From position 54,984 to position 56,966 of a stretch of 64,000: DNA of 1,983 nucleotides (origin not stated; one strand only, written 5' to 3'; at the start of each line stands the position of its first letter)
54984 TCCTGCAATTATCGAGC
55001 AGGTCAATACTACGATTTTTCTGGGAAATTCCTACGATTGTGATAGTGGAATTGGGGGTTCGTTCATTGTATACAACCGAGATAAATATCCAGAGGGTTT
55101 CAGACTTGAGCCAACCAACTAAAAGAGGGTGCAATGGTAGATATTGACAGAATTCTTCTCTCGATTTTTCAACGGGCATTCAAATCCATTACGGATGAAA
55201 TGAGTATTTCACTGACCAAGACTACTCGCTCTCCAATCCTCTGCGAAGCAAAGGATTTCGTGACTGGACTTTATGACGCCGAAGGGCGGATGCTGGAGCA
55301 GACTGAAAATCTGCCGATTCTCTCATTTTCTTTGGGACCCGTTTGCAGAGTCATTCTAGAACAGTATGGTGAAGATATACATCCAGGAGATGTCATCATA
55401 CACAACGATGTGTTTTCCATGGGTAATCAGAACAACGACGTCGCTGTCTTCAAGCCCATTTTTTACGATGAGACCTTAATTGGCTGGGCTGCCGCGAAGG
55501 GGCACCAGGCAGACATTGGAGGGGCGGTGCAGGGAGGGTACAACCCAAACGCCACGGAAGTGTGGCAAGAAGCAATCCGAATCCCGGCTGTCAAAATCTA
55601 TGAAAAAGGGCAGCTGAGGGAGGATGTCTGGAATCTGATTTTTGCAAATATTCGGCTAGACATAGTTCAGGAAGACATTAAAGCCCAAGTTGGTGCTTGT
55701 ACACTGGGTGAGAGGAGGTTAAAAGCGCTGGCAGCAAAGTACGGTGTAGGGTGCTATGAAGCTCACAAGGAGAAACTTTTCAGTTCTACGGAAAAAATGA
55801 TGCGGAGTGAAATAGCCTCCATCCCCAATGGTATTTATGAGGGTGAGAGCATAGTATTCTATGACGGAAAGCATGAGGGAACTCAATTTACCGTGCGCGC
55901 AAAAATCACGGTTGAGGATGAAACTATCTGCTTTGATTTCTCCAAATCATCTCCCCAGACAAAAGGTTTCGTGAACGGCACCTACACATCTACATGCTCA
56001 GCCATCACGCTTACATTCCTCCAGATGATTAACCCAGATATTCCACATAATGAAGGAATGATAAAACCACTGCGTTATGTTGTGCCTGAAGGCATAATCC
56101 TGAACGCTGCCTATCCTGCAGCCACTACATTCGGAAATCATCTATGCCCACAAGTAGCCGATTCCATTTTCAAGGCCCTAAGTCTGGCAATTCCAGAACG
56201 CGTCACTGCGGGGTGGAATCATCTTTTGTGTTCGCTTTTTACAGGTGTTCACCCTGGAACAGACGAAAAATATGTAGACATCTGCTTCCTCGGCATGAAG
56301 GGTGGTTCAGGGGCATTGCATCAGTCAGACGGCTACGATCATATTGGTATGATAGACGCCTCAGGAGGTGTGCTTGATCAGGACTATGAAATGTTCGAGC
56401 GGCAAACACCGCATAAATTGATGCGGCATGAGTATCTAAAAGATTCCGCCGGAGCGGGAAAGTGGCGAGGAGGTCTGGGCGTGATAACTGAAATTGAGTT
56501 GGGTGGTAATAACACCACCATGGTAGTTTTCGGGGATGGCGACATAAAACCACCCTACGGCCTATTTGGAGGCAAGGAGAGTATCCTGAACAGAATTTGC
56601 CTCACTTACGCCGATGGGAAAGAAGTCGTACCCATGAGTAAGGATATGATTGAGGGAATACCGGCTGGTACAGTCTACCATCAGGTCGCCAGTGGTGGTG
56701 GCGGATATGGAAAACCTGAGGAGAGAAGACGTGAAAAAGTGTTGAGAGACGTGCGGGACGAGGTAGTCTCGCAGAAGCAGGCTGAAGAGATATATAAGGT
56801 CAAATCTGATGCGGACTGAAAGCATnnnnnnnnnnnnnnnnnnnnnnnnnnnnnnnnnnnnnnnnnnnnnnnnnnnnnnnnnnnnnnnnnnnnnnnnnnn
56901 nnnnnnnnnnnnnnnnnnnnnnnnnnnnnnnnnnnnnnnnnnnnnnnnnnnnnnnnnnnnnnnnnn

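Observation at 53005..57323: Hydantoinase A/B pair followed by a small Cys/His protein: acetone/acetophenone-carboxylase-like three-component enzyme?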

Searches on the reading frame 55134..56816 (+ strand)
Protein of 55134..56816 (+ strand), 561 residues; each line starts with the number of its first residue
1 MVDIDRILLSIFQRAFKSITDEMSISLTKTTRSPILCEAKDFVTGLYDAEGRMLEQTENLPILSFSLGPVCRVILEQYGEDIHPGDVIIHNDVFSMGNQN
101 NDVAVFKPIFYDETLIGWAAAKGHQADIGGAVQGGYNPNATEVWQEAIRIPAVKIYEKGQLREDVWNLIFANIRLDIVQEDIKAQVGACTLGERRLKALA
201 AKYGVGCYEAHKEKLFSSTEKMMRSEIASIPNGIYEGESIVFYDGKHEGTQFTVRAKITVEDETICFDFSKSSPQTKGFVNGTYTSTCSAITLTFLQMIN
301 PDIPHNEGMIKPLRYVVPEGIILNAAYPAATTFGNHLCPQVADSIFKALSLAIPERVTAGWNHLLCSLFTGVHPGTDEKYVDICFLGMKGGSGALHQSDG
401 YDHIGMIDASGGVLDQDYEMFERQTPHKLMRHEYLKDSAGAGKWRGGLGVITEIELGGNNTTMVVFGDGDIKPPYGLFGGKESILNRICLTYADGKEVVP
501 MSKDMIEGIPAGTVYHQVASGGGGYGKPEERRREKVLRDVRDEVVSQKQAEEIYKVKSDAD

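Call 4: search_protein_families(library=pfam, proteins=[window:55134-56816:+], max_evalue=0.01)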
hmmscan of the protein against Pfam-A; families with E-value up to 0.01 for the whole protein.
window:55134-56816:+ (561 aa): 1 family
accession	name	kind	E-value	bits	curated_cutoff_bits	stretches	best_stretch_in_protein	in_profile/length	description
PF02538.19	Hydantoinase_B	-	8e-145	483.6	26.8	1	5-528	1-519/519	Hydantoinase B/oxoprolinase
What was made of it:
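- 55134..56819 (+): HyuB/IaaE-like hydrolytic subunit with an Asp41-Gln99-Asp102-His124 metal site (Gln replaces the canonical His). Pfam Hydantoinase_B E 8e-145 (call 4).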

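Call 10: search_protein_families(library=ncbifam, proteins=[window:55134-56816:+], max_evalue=0.01)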
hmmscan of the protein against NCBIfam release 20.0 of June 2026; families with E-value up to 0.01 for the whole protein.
window:55134-56816:+ (561 aa): 2 families
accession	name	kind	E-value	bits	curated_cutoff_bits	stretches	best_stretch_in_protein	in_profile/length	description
NF050157.1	CapLactmsBetCapB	equivalog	1.3e-120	403.4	1000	1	4-558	1-559/577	caprolactamase subunit beta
NF042976.1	AcphenoCarb_ApcD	equivalog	2.8e-30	105.2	1500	2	12-481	38-516/685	acetophenone carboxylase subunit delta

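Call 31: search_solved_structures(query=window:55134-56816:+, max_evalue=0.001, show_alignments=1)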
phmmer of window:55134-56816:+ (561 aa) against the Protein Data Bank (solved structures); distinct sequences matched with E-value up to 0.001: 5.
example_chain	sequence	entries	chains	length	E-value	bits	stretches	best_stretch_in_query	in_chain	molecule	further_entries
6yra_B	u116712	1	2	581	4e-91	309.4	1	3-556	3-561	Hydantoinase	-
7hk5_A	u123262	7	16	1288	1.3e-77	264.8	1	7-554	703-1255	N-methylhydantoinase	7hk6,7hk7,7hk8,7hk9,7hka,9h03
5l9w_A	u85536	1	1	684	2e-28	102.5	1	39-504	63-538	Acetophenone carboxylase delta subunit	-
5m45_A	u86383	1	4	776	2.2e-16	62.7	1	11-483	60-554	Acetone carboxylase alpha subunit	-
5svb_A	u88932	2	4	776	2.2e-16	62.7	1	11-483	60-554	Acetone carboxylase alpha subunit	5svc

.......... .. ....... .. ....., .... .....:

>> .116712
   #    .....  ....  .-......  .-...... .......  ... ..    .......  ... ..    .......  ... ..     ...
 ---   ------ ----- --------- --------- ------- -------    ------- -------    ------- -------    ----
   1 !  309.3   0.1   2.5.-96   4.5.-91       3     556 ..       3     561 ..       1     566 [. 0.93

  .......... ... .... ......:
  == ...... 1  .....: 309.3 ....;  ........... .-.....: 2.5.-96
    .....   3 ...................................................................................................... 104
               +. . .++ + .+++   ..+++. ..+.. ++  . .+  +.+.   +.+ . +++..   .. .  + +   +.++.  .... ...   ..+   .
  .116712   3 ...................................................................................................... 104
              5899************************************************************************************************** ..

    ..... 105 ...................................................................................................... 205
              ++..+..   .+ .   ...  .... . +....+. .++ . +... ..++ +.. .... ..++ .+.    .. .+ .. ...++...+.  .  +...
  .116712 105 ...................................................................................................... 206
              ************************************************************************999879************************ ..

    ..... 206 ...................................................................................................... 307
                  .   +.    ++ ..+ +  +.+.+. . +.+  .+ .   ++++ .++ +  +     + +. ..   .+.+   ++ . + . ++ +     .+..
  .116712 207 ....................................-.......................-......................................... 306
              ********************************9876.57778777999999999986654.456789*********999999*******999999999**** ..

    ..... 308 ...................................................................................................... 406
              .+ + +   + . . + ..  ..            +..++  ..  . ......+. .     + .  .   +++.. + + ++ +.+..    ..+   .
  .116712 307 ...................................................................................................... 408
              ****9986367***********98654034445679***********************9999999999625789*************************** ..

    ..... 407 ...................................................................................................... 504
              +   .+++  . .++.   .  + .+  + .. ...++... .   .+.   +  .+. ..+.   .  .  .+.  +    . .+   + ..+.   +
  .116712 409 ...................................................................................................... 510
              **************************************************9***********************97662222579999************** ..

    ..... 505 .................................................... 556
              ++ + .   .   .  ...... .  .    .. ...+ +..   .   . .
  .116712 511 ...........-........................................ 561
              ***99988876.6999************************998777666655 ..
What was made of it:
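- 55134..56819 (+): CapB 309 bits, NMHase 265, ApcD 102, AcxA 63 (call 31).
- On Acx/Apc ATP-dependent ketone carboxylases: It is 561 aa versus 684 and 776 aa (call 31).
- HyuB scores 309 bits against CapB versus 102 (ApcD) and 63 (AcxA), and it is 561 aa against 684 and 776 aa (call 31).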

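Call 38: find_homologous_proteins(query=window:55134-56816:+, max_evalue=1e-30)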
Query window:55134-56816:+ (561 aa): 4860 proteins with E <= 1e-30 among 8000 candidates; the best 120 are listed.
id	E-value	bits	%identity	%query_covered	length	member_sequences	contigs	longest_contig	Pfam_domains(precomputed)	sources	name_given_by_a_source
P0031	0.0e+0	1289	99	100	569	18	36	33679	PF02538.20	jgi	-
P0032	0.0e+0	1153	86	100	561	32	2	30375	PF02538.20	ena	-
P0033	0.0e+0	1152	86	100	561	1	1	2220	PF02538.20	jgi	-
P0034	0.0e+0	1152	86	100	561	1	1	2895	PF02538.20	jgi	-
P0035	0.0e+0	1150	86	100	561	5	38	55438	PF02538.20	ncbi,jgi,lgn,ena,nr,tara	ncbi:MAG: hydantoinase B/oxoprolinase family protein [Candidatus Marinimicrobia bacterium]|jgi:N-met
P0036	0.0e+0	1150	86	100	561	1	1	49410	PF02538.20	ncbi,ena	-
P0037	0.0e+0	1149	86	100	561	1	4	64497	PF02538.20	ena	-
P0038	0.0e+0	1149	86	100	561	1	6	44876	PF02538.20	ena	-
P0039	0.0e+0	1149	86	100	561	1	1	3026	PF02538.20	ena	-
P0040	0.0e+0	1147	86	100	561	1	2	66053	PF02538.20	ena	-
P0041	0.0e+0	1147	86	100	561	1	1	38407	PF02538.20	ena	-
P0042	0.0e+0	1147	86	100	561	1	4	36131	PF02538.20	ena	-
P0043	0.0e+0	1147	86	100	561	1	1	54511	PF02538.20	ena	-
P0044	0.0e+0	1145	86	100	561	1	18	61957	PF02538.20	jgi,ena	jgi:N-methylhydantoinase B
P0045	0.0e+0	1145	86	100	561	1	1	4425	PF02538.20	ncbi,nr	ncbi:MAG: hydantoinase B/oxoprolinase family protein [Candidatus Marinimicrobia bacterium]|nr:hydant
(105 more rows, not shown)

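Call 39: find_encoding_contigs(protein=P0031, flank=10000, max_places=6)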
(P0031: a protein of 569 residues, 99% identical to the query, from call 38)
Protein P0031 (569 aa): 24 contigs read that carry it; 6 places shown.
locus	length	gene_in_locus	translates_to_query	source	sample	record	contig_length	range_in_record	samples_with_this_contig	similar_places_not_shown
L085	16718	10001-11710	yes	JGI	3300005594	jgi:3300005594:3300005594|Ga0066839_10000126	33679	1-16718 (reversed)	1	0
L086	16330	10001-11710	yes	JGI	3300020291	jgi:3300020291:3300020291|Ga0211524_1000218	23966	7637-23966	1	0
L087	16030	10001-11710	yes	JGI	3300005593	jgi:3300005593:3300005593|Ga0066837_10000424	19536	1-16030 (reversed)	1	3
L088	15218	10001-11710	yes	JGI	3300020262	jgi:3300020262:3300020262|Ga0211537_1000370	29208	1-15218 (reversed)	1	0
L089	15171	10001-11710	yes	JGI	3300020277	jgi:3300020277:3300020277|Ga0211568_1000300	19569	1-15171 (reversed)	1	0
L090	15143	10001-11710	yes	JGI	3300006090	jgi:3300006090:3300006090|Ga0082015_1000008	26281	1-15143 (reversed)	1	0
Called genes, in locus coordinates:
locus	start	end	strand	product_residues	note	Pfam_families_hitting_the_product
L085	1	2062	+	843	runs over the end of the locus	PF01855:POR_N, PF02775:TPP_enzyme_C, PF01558:POR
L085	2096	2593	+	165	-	PF01799:Fer2_2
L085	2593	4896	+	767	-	PF01315:Ald_Xan_dh_C, PF02738:MoCoBD_1, PF20256:MoCoBD_2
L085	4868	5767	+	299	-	PF00941:FAD_binding_5, PF03450:CO_deh_flav_C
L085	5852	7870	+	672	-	PF02737:3HCDH_N, PF00725:3HCDH (faint), PF00378:ECH_1, PF16113:ECH_2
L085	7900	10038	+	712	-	PF05378:Hydant_A_N, PF01968:Hydantoinase_A, PF19278:Hydant_A_C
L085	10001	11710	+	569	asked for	PF02538:Hydantoinase_B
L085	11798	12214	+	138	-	-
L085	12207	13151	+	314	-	PF00941:FAD_binding_5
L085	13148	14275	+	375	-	PF02625:XdhC_CoxI, PF13478:XdhC_C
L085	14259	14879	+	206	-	PF01128:IspD (weak), PF12804:NTP_transf_3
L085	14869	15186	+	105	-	PF02391:MoaE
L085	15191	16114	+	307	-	PF03547:Mem_trans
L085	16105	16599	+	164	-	PF02391:MoaE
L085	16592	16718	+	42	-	?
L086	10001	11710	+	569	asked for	PF02538:Hydantoinase_B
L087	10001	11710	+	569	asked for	PF02538:Hydantoinase_B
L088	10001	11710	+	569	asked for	PF02538:Hydantoinase_B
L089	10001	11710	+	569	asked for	PF02538:Hydantoinase_B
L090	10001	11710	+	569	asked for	PF02538:Hydantoinase_B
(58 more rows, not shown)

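Call 53: search_dna_similar(query=window:55134-56816:+, collection=plasmids, mode=protein, max_rows=30, max_evalue=1e-40)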
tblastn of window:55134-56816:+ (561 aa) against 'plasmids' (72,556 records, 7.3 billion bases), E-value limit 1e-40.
Records with a match: 843; places in all: 1092; records where one place covers at least 80% of the query: 835.
Best place of each record, by identity: <60% 843.
By first word of the organism name: Agrobacterium 168; Rhizobium 143; Sinorhizobium 109; Pseudosulfitobacter 49; Paracoccus 26; Sulfitobacter 20; Rhodococcus 15; Mesorhizobium 12; Azospirillum 12; Shinella 11; and 99 more.
By predicted mobility (MOB-suite, as given by PLSDB): non-mobilizable 480; conjugative 256; mobilizable 107.
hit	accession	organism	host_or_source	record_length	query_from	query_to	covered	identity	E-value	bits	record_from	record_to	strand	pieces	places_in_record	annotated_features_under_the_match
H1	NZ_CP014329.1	Corynebacterium glutamicum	Bos taurus,nasopharynx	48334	5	559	99%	39.4%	3e-120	397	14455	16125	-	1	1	hydantoinase B/oxoprolinase family protein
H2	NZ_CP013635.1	Rhizobium sp. N324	Phaseolus vulgaris,Whole ...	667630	3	561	100%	35.2%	2e-90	311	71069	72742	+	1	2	hydantoinase B/oxoprolinase family protein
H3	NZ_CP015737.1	Shinella sp. HZN7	-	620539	4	556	99%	35.0%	1e-87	303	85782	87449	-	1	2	hydantoinase B/oxoprolinase family protein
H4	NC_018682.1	Sinorhizobium meliloti Rm41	-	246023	2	561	100%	34.4%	1e-92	318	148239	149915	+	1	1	hydantoinase B/oxoprolinase family protein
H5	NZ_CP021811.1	Sinorhizobium meliloti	Medicago sativa,Single Cell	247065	2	561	100%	34.4%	1e-92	318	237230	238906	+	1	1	hydantoinase B/oxoprolinase family protein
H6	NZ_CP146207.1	Sinorhizobium meliloti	-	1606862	2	561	100%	34.4%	2e-92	317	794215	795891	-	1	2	none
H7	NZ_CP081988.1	Shinella oryzae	cell culture,rhizosphere soil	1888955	4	556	99%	34.8%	1e-86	300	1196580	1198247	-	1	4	none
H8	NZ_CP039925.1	Agrobacterium tumefaciens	-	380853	5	561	99%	34.6%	2e-91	315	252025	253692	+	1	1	hydantoinase B/oxoprolinase family protein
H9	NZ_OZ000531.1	Shinella sp. WSC3-e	-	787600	4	556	99%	34.6%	1e-87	303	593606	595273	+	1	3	hydantoinase B/oxoprolinase family protein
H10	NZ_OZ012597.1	Shinella sp. WSD5-1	-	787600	4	556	99%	34.6%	1e-87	303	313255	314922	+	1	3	hydantoinase B/oxoprolinase family protein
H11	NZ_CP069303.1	Shinella sp. PSBB067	monoisolate,Minnesota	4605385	4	556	99%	34.6%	2e-87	302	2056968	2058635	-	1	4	none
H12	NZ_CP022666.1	Rhizobium leguminosarum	single cell,root nodules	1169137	5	561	99%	34.4%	1e-90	312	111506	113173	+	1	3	record has no annotation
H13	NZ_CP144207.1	Sinorhizobium chiapasense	mixed culture,rhizosphere soil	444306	3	561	100%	34.2%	2e-90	311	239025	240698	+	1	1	hydantoinase B/oxoprolinase family protein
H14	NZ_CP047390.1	Agrobacterium sp. CGMCC 11546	whole organism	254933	5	561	99%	34.3%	3e-90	311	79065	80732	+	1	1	hydantoinase B/oxoprolinase family protein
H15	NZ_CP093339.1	Shinella sp. H4-D48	whole organism,grassland soil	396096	4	556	99%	34.5%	2e-87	303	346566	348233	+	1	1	hydantoinase B/oxoprolinase family protein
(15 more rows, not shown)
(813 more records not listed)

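Call 61: search_protein_representatives(protein=window:55134-56816:+)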
Query: 561 residues. Proteins with E-value up to 0.001 (for the whole library): 13370; up to 1e-10: 6980; up to 1e-30: 2057. The best 150 are listed.
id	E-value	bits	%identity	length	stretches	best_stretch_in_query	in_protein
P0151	2.3e-170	584.3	67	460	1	3-365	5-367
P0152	2.3e-161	554.5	46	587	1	2-560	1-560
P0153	8.4e-157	539.5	47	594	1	3-557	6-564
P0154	2.5e-154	531.3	46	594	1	10-558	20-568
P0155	1.8e-150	518.6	44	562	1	4-555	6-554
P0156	4.2e-146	504.2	44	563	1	4-557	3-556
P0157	2.6e-140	485.1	40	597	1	4-557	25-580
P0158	1.2e-138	479.5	46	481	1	13-481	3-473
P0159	3.7e-133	461.5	77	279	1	298-556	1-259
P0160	3.2e-131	455.0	41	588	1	2-556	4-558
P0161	5.1e-131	454.4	42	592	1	4-556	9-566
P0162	1.3e-127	443.2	41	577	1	5-556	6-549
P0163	6.0e-126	437.6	40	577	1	9-561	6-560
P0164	1.2e-119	416.8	48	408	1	3-386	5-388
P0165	1.6e-119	416.5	43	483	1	106-560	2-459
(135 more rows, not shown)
